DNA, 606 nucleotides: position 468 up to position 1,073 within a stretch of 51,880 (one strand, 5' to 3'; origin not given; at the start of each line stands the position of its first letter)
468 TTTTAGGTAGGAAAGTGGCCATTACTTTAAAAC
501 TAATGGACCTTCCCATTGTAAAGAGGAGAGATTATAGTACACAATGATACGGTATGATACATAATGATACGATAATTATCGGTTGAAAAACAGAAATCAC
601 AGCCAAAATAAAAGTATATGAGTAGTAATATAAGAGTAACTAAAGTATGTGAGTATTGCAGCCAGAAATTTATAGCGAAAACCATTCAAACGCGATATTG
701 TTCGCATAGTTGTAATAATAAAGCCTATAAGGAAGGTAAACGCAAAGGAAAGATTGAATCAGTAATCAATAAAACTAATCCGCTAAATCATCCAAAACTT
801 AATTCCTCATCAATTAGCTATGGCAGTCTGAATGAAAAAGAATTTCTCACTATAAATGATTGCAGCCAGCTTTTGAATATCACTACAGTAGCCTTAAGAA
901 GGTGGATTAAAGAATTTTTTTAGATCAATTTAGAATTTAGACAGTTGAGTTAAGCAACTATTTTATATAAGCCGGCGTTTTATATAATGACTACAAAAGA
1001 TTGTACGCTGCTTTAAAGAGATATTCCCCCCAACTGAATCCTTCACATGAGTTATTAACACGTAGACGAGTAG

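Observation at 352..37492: At least 13 same-strand copies of a modular repeat built on the last codons of mnmE split 37 kb into gene cassettes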

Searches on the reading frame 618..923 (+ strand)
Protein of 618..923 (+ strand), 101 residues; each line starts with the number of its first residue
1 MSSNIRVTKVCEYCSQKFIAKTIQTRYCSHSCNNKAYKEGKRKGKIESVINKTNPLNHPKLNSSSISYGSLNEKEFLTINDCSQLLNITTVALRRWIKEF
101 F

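Call 8: search_protein_families(library=pfam, proteins=[window:618-923:+], max_evalue=0.01)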
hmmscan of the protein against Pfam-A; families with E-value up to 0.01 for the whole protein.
window:618-923:+ (101 aa): 0 families

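Call 31: search_protein_families(library=pfam, proteins=[window:618-923:+], max_evalue=1)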
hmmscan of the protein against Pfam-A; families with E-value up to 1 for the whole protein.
window:618-923:+ (101 aa): 5 families
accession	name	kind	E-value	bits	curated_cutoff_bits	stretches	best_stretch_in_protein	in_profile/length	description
PF00376.29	MerR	-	0.024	14.9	28.2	1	78-99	1-22/38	MerR family regulatory protein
PF03540.19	TAF10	-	0.028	15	28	1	3-47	32-76/102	Transcription initiation factor TFIID 23-30kDa subunit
PF08220.18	HTH_DeoR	-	0.15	12.3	21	1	71-97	9-35/57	DeoR-like helix-turn-helix domain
PF12728.13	HTH_17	-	0.22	12.3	27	1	76-99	1-24/51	Helix-turn-helix domain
PF10013.15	DUF2256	-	0.82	10.3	25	0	26-34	31-39/40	Uncharacterized protein conserved in bacteria (DUF2256)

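Call 43: find_homologous_proteins(query=window:618-920:+, max_evalue=0.001)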
Query window:618-920:+ (101 aa): 24 proteins with E <= 0.001 among 24 candidates.
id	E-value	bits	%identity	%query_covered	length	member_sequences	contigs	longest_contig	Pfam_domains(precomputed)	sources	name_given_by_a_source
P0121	3.4e-47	176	84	98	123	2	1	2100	PF12728.14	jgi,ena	-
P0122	4.8e-47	176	80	98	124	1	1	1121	PF12728.14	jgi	-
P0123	6.4e-47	175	83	98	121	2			PF12728.14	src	-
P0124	4.3e-46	173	76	98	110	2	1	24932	-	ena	-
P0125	4.1e-45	170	79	98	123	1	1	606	PF12728.14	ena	-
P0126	1.4e-44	168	78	98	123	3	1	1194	PF12728.14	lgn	-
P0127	5.8e-38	147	71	98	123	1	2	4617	PF12728.14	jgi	jgi:excisionase family DNA binding protein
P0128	1.5e-35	139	70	98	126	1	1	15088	PF12728.14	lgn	-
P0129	2.1e-33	132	67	98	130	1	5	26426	PF12728.14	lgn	-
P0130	7.1e-30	121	61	97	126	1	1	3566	PF12728.14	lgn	-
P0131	2.2e-28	116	59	98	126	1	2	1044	PF12728.14,PF00376.30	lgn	-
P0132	2.5e-28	116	59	98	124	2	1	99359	PF12728.14,PF00376.30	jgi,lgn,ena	jgi:excisionase family DNA binding protein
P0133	7.2e-28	114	70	78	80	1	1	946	-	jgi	-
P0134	7.3e-24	102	67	72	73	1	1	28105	-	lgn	-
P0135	2.2e-23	100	83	58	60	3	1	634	-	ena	-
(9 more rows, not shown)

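Call 44: find_encoding_contigs(protein=P0124, flank=10000, max_places=3)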
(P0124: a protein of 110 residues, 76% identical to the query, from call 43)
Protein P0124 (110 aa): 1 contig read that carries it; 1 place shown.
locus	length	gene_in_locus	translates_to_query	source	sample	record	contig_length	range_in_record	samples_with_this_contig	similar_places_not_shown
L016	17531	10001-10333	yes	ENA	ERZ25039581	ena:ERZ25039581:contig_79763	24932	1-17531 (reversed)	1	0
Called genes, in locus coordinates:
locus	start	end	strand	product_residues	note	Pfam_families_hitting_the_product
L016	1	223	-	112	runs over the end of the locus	-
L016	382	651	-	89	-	PF02687:FtsX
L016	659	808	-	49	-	-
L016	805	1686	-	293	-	PF12704:MacB_PCD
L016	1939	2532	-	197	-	PF00361:Proton_antipo_M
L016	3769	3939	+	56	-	-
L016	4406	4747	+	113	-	PF02687:FtsX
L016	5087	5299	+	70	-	-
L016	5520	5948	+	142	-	PF01618:MotA_ExbB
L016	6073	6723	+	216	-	PF02472:ExbD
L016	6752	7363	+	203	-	PF02472:ExbD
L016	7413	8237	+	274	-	-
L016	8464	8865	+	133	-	PF10396:TrmE_N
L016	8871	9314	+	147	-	PF12631:MnmE_helical, PF01926:MMR_HSR1, PF02421:FeoB_N, PF00350:Dynamin_N (weak)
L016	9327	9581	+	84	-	PF16897:MMR_HSR1_Xtn (weak)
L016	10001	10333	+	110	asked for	-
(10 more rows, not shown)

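Call 45: find_encoding_contigs(protein=P0129, flank=10000, max_places=5)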
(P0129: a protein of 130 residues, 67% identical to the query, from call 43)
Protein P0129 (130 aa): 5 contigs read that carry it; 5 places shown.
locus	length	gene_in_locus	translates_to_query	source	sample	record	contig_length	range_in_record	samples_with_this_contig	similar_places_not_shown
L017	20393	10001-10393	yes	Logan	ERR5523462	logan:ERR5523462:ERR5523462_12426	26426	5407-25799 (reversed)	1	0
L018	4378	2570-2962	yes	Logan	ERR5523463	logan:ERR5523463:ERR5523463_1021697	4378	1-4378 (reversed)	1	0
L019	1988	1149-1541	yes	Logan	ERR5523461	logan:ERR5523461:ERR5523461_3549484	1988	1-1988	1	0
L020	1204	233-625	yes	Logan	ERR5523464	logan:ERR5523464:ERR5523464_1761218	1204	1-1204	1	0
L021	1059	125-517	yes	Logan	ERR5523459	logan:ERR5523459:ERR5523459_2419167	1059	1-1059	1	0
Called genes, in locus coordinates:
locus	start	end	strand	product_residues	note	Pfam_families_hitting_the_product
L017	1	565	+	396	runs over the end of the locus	?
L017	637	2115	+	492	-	PF00361:Proton_antipo_M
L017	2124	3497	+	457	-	PF00361:Proton_antipo_M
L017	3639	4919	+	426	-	PF12704:MacB_PCD, PF02687:FtsX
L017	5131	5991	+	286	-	PF01618:MotA_ExbB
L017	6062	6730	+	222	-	PF02472:ExbD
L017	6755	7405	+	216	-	PF02472:ExbD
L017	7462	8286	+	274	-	PF28545:1TM_TonB_rel, PF03544:TonB_C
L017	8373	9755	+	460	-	PF10396:TrmE_N, PF12631:MnmE_helical, PF03193:RsgA_GTPase (faint), PF00009:GTP_EFTU (weak), PF00071:Ras (weak), PF01926:MMR_HSR1, PF02421:FeoB_N, PF16897:MMR_HSR1_Xtn (weak), +1 more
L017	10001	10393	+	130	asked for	PF12728:HTH_17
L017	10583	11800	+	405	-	PF13102:Phage_int_SAM_5, PF00589:Phage_integrase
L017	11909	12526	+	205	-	-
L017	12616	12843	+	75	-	PF12728:HTH_17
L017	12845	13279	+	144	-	PF00903:Glyoxalase (faint)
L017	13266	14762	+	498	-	-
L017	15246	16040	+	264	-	-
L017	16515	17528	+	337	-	PF08878:HamA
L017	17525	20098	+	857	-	PF04851:ResIII, PF00270:DEAD, PF00271:Helicase_C (weak)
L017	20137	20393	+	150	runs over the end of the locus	-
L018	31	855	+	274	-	PF28545:1TM_TonB_rel, PF03544:TonB_C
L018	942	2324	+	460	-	PF10396:TrmE_N, PF12631:MnmE_helical, PF03193:RsgA_GTPase (faint), PF00009:GTP_EFTU (weak), PF00071:Ras (weak), PF01926:MMR_HSR1, PF02421:FeoB_N, PF16897:MMR_HSR1_Xtn (weak), +1 more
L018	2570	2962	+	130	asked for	PF12728:HTH_17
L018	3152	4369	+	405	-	PF13102:Phage_int_SAM_5, PF00589:Phage_integrase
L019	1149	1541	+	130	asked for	PF12728:HTH_17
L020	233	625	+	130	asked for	PF12728:HTH_17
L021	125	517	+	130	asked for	PF12728:HTH_17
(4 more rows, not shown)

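Call 50: find_related_loci(query=L017:10583-11797:+, collection=genome_contigs, flank=10000)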
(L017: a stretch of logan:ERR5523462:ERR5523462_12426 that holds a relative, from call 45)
Query L017:10583-11797:+ (405 aa) in genome_contigs; peptide patterns used: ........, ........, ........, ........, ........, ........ (x = any residue, [..] = any of these).
394 stretches matched a pattern; 84 encode a relative of the query (tblastn E <= 1e-3); the best 80 are kept; 80 distinct loci.
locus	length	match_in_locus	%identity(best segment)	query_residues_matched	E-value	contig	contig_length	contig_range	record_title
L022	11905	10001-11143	80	25-405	0e+0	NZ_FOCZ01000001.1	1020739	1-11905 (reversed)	Niastella yeongjuensis strain DSM 17621, whole genome shotgun sequence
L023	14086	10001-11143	79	25-405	0e+0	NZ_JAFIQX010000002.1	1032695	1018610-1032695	Longitalea luteola strain SYSU D00799 NODE_2_length_1032695_cov_13.911425, whole genome shotgun sequence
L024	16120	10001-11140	73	26-405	0e+0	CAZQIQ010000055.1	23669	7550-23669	MAG TPA_asm: uncultured Chitinophagaceae bacterium isolate SRP344714_co1_347 genome assembly, contig: NODE_4106_length_2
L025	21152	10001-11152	74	20-404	0e+0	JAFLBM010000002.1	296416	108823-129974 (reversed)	MAG: Chitinophagales bacterium isolate UWPOB_CHIT5 gnl_X_OMANHLCP_2, whole genome shotgun sequence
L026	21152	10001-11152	70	20-405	0e+0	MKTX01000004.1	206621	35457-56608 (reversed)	MAG: Sphingobacteriales bacterium 39-19 scnpilot_p_inoc_scaffold_130, whole genome shotgun sequence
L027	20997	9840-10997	61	20-405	2e-163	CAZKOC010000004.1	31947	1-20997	MAG TPA_asm: uncultured Weeksellaceae bacterium isolate SRP344714_co2_316 genome assembly, contig: NODE_3436_length_3194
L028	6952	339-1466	61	26-404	1e-161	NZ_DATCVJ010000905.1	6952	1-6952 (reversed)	MAG: Chitinophaga sp. isolate SMAG_U7382 k141_237899, whole genome shotgun sequence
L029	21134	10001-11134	62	25-405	8e-161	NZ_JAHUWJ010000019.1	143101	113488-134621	Chitinophaga sp. sic0106 NODE_19_length_143101_cov_39.791200, whole genome shotgun sequence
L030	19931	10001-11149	63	20-404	6e-159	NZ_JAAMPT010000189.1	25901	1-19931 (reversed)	Flavobacterium solisilvae strain SE-s27 995, whole genome shotgun sequence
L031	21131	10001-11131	63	26-404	3e-158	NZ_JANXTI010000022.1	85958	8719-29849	MAG: Flavobacterium sp. isolate 338R_metabat_4 338R_k141_298640, whole genome shotgun sequence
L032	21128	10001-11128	61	26-404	2e-157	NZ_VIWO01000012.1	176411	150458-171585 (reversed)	Chitinophaga polysaccharea strain 1209 Ga0365422_112, whole genome shotgun sequence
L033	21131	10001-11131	63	26-404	3e-155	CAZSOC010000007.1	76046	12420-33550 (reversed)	MAG TPA_asm: uncultured Flavobacterium sp. isolate SRP344714_co2_271 genome assembly, contig: NODE_723_length_76046_cov_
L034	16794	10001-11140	60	26-405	2e-154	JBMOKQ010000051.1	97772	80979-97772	MAG: Bacteroidota bacterium isolate Betzabe_MAG002 MAG002_51, whole genome shotgun sequence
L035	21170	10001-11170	61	20-404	1e-153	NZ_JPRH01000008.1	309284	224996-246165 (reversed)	Chryseobacterium soli strain DSM 19298 Contig08, whole genome shotgun sequence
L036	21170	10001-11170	61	20-404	2e-153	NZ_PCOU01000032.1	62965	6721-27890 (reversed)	Chryseobacterium sp. MYb7 MYb7_32, whole genome shotgun sequence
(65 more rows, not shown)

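Call 65: search_protein_families(library=ncbifam, proteins=[L017:10583-11797:+, L017:10001-10390:+, window:618-920:+], max_evalue=0.01)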
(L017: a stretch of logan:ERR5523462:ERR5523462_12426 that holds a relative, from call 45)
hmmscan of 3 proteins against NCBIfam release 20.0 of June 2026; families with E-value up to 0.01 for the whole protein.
L017:10583-11797:+ (405 aa): 8 families
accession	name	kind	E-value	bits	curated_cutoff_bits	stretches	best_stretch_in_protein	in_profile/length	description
NF040815.2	recomb_XerA_Arch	equivalog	5.5e-18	65.5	220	1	169-392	41-257/263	site-specific tyrosine recombinase/integron integrase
TIGR02224.1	recomb_XerC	equivalog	1.1e-17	64.4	335.15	1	187-390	59-278/295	tyrosine recombinase XerC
TIGR02225.1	recomb_XerD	equivalog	1.5e-16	60.6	329.6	1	152-392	31-277/290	site-specific tyrosine recombinase XerD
TIGR02249.1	integrase_gron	subfamily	3.8e-16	59.3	265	1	333-394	244-305/315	integron integrase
NF001399.0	PRK00283.1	subfamily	8.6e-15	54.7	279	1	150-392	38-286/300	tyrosine recombinase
NF002331.0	PRK01287.1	subfamily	3.9e-10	39.2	371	1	161-389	70-312/365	site-specific tyrosine recombinase XerC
NF011946.0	PRK15417.1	equivalog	5e-10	39.1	435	1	336-393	262-319/337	integron integrase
NF003462.0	PRK05084.1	equivalog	8.5e-10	37.9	267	1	345-401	300-356/360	tyrosine recombinase XerS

L017:10001-10390:+ (130 aa): 1 family
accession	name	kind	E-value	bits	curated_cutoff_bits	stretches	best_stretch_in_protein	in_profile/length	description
TIGR01764.1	excise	domain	1.5e-06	28.5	28.8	1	78-121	1-44/49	excisionase family DNA-binding protein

window:618-920:+ (101 aa): 0 families

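Call 73: find_encoding_contigs(protein=P0128, flank=10000, max_places=2)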
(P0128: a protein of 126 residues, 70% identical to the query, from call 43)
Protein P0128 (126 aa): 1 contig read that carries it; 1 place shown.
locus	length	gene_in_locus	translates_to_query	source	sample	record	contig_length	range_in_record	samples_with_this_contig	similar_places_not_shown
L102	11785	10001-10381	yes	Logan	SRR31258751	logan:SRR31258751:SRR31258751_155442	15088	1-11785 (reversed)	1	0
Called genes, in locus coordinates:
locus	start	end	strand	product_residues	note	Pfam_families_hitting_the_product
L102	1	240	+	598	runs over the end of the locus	PF00662:Proton_antipo_N, PF00361:Proton_antipo_M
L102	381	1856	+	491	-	PF00361:Proton_antipo_M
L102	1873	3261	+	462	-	PF00361:Proton_antipo_M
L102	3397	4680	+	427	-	PF12704:MacB_PCD, PF02687:FtsX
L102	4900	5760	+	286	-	PF01618:MotA_ExbB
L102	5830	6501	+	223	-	PF02472:ExbD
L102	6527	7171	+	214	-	PF02472:ExbD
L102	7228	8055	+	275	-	PF28545:1TM_TonB_rel, PF03544:TonB_C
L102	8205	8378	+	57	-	-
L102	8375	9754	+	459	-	PF10396:TrmE_N, PF12631:MnmE_helical, PF03193:RsgA_GTPase (faint), PF00009:GTP_EFTU (weak), PF00350:Dynamin_N (faint), PF01926:MMR_HSR1, PF02421:FeoB_N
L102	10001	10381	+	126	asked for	PF12728:HTH_17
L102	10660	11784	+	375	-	?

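Call 74: find_encoding_contigs(protein=P0132, flank=10000, max_places=2)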
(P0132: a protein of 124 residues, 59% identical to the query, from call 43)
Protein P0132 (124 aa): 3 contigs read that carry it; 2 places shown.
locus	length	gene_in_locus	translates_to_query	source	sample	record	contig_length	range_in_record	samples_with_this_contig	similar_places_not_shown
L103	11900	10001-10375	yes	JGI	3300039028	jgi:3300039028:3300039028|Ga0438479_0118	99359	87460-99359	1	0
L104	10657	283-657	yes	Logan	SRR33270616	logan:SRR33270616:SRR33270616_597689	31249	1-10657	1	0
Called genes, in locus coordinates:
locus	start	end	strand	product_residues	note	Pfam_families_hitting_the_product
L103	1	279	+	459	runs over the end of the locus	PF00361:Proton_antipo_M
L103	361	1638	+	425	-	PF12704:MacB_PCD, PF02687:FtsX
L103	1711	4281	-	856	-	PF17162:DUF5118, PF17148:DUF5117, PF16313:DUF4953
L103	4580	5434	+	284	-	PF01618:MotA_ExbB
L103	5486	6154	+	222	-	PF02472:ExbD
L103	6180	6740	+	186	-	PF02472:ExbD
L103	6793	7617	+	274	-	PF28545:1TM_TonB_rel, PF03544:TonB_C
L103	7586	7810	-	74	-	-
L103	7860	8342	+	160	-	PF02472:ExbD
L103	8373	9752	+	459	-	PF10396:TrmE_N, PF12631:MnmE_helical, PF03193:RsgA_GTPase (faint), PF00009:GTP_EFTU (faint), PF00350:Dynamin_N (faint), PF01926:MMR_HSR1, PF02421:FeoB_N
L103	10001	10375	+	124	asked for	PF00376:MerR (faint), PF12728:HTH_17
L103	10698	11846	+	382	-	PF13102:Phage_int_SAM_5, PF00589:Phage_integrase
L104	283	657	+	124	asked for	PF00376:MerR (faint), PF12728:HTH_17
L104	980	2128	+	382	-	PF13102:Phage_int_SAM_5, PF00589:Phage_integrase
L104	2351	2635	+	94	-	PF12728:HTH_17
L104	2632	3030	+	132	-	-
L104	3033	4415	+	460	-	-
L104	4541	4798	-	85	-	PF13560:HTH_31 (weak), PF12844:HTH_19 (weak), PF13443:HTH_26, PF01381:HTH_3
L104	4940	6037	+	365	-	PF03544:TonB_C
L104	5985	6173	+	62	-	-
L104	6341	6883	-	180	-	PF06114:Peptidase_M78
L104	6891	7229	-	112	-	PF13560:HTH_31 (faint), PF12844:HTH_19, PF01381:HTH_3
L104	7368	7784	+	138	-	PF05708:Peptidase_C92 (weak), PF04970:LRAT (weak)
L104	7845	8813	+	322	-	PF18144:SMODS (weak)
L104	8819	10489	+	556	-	PF00899:ThiF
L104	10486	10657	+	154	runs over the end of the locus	PF14464:Prok-JAB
